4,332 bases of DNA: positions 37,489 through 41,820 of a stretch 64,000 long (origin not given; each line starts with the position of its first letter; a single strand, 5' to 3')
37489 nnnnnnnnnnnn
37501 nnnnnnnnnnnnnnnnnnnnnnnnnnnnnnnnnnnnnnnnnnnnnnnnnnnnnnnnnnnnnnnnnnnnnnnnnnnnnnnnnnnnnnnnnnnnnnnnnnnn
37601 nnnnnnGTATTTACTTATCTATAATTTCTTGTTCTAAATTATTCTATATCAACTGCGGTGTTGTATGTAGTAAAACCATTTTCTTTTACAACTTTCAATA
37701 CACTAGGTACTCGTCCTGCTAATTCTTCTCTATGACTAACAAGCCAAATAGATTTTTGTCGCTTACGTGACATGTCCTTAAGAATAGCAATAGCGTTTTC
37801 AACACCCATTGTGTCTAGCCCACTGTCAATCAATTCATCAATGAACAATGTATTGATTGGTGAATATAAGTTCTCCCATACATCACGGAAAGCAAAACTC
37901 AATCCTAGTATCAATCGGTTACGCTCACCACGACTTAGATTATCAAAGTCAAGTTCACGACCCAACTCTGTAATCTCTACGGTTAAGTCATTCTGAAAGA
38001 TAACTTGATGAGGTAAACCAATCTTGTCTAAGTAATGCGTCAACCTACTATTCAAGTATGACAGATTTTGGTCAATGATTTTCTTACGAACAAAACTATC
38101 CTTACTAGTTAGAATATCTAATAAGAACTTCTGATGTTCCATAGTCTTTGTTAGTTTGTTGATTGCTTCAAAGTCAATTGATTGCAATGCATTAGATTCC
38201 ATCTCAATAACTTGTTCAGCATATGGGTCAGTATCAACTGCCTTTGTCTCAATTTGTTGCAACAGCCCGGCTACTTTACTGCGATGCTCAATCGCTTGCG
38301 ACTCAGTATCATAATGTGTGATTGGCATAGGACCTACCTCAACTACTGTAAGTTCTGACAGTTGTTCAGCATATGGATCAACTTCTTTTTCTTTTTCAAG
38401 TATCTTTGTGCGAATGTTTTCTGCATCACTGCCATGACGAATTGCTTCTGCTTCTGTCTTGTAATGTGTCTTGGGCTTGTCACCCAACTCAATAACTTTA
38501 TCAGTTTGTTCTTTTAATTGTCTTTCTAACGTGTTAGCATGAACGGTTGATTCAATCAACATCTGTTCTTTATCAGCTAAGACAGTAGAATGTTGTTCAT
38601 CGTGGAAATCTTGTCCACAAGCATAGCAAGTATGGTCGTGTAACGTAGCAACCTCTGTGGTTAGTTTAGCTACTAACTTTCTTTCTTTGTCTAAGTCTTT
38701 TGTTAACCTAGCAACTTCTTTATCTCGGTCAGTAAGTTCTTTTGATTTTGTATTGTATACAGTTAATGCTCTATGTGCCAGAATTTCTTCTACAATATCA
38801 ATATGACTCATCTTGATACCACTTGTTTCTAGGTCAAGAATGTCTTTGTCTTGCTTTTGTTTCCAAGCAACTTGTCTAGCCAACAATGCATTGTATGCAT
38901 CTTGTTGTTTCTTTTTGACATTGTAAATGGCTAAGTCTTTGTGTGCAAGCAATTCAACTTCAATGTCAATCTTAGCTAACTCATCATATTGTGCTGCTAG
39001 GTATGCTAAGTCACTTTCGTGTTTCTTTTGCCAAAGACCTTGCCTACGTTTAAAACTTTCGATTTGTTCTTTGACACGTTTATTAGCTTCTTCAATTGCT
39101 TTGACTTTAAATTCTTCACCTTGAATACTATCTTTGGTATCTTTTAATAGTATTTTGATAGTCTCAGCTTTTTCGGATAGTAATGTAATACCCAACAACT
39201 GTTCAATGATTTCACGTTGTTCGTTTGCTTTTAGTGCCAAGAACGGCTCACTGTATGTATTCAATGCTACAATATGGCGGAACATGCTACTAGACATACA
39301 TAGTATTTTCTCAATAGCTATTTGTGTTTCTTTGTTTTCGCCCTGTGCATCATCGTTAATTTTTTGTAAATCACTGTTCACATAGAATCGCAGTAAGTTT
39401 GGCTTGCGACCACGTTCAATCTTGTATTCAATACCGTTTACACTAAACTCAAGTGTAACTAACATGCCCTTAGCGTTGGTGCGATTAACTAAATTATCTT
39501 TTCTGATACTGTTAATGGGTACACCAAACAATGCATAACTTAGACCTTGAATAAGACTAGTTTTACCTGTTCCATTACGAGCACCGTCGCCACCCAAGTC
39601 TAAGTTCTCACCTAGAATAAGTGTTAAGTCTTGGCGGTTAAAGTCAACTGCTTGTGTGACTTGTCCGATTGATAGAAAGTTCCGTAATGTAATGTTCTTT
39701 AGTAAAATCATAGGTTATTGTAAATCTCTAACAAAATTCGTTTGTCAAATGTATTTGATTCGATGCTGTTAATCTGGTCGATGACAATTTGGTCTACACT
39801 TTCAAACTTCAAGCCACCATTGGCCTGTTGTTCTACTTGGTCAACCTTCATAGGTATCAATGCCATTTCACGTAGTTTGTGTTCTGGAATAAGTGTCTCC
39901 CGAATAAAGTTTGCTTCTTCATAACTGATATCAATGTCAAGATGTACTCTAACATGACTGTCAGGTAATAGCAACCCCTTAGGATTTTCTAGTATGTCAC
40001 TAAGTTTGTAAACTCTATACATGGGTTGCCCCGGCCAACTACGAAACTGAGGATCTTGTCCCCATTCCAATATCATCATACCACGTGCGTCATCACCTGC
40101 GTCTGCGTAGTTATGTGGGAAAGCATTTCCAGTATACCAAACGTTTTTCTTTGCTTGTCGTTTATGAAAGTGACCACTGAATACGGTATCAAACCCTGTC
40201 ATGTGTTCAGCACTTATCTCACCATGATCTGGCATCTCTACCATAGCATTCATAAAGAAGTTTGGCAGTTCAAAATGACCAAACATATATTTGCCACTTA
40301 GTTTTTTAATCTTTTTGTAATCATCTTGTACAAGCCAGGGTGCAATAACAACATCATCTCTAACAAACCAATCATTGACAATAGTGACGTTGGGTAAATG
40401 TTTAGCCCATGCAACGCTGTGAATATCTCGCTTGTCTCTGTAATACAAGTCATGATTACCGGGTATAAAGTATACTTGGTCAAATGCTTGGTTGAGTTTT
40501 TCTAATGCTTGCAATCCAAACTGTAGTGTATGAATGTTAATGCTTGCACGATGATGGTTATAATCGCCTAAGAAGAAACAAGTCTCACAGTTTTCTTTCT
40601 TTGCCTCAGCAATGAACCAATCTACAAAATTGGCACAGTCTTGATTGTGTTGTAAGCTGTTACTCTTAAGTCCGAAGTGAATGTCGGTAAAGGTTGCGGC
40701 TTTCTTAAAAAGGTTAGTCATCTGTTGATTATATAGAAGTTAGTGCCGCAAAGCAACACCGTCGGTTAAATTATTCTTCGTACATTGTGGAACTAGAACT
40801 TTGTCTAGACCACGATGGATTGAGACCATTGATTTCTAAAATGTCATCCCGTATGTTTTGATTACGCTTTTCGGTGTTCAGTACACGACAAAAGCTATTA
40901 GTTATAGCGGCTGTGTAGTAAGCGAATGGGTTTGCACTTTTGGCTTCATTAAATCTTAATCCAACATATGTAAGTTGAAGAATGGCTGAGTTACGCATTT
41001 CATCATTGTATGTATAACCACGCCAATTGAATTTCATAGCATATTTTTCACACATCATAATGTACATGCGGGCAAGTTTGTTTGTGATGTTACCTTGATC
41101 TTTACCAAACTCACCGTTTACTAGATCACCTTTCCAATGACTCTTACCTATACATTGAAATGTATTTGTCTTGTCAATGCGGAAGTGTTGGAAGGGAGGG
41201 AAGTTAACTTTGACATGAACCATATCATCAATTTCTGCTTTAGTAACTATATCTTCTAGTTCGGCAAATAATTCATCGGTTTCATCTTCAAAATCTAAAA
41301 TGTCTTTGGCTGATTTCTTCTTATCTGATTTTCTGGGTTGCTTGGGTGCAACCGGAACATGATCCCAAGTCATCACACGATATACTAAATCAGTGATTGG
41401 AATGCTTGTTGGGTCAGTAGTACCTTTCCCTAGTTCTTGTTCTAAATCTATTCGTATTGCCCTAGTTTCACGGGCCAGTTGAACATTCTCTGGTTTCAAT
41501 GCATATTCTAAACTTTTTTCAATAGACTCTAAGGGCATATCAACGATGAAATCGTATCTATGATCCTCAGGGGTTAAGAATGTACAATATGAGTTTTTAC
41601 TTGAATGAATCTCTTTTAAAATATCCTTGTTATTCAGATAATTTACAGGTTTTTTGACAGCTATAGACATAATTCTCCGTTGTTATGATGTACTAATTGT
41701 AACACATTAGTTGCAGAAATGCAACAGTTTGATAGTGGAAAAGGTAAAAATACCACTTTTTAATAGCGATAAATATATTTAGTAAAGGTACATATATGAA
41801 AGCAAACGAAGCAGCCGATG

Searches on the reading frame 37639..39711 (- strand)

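Call 47: search_protein_families(library=phrogs, proteins=[window:37639-39711:-], max_evalue=0.00001)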
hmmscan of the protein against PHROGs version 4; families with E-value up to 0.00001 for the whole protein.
window:37639-39711:- (690 aa): 2 families
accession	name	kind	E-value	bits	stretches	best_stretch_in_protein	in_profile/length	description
phrog_77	-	DNA, RNA and nucleotide metabolism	8.1e-101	340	1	1-685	295-954/967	SbcC-like subunit of palindrome specific endonuclease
phrog_21388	-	DNA, RNA and nucleotide metabolism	5.2e-17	63.1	1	1-105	1-106/126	exonuclease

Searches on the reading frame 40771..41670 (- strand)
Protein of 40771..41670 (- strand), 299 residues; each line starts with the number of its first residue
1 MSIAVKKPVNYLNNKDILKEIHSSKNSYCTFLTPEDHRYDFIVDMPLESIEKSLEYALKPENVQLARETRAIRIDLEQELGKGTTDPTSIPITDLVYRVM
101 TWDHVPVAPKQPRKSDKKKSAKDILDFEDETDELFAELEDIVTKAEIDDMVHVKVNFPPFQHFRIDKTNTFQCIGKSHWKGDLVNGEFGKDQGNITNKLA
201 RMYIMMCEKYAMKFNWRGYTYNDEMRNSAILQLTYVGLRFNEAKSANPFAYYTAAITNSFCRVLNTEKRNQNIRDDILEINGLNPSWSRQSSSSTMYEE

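Call 47: search_protein_families(library=phrogs, proteins=[window:40771-41670:-], max_evalue=0.00001)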
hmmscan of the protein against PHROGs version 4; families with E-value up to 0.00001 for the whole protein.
window:40771-41670:- (299 aa): 2 families
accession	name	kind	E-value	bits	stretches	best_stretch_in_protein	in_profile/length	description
phrog_12791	-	transcription regulation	1.8e-69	235.1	1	7-292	5-271/286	sigma factor for late transcription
phrog_234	-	transcription regulation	5.5e-22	79.7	1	179-292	23-137/181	late sigma transcription factor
